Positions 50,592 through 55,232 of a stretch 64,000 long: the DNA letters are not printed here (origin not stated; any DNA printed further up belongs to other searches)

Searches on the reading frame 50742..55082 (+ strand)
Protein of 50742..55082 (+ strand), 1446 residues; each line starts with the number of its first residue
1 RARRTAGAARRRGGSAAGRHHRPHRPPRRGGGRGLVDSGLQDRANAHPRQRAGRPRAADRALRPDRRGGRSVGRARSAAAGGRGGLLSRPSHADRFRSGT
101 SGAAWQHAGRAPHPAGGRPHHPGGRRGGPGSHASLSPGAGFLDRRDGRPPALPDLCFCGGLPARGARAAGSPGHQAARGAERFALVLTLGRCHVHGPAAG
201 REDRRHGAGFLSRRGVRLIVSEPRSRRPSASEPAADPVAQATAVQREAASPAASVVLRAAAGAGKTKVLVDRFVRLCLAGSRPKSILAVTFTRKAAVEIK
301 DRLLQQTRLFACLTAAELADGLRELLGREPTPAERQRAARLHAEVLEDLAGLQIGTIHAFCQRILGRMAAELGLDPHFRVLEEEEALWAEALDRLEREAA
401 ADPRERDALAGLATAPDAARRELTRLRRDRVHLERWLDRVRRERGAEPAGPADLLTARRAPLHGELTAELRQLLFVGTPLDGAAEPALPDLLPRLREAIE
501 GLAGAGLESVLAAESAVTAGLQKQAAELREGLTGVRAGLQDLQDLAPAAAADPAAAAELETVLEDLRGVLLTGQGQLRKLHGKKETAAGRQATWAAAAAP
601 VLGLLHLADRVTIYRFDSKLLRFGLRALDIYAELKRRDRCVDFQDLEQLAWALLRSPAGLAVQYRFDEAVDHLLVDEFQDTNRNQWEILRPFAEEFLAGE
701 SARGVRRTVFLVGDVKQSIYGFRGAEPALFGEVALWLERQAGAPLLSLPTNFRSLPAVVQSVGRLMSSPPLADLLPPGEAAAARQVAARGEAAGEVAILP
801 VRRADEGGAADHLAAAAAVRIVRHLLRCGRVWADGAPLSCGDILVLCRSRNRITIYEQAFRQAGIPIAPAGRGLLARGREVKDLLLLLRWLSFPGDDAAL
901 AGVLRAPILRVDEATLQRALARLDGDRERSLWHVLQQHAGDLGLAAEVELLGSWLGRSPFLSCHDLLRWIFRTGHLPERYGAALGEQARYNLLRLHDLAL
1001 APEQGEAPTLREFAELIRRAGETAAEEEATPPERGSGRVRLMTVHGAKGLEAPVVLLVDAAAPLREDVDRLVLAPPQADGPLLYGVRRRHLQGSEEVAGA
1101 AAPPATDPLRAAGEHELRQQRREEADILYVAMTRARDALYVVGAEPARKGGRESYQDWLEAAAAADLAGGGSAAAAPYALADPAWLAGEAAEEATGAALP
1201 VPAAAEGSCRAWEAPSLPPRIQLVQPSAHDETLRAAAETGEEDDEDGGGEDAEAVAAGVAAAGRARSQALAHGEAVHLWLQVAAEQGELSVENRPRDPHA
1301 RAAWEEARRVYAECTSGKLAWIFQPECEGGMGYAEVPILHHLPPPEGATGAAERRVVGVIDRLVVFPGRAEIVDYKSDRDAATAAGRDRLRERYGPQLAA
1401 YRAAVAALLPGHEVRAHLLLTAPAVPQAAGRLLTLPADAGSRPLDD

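Call 10: search_protein_families(library=pfam, proteins=[window:50742-55082:+], max_evalue=0.0001)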
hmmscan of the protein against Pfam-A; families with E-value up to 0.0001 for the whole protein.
window:50742-55082:+ (1446 aa): 5 families
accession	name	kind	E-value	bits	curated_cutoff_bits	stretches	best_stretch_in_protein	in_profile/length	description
PF00580.27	UvrD-helicase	-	1.2e-46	160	23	2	245-395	5-119/271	UvrD/REP helicase N-terminal domain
PF13361.12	UvrD_C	-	1.8e-18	67.6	25.6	1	1011-1142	261-346/350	UvrD-like helicase C-terminal domain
PF13245.12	AAA_19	-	2.4e-13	50.9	25.1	1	242-723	3-134/134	AAA domain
PF13538.12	UvrD_C_2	-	4e-09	36.6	27.4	0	1039-1063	2-28/52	UvrD-like helicase C-terminal domain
PF12705.13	PDDEXK_1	-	3.5e-08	34.1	22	1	1268-1415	30-183/247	PD-(D/E)XK nuclease superfamily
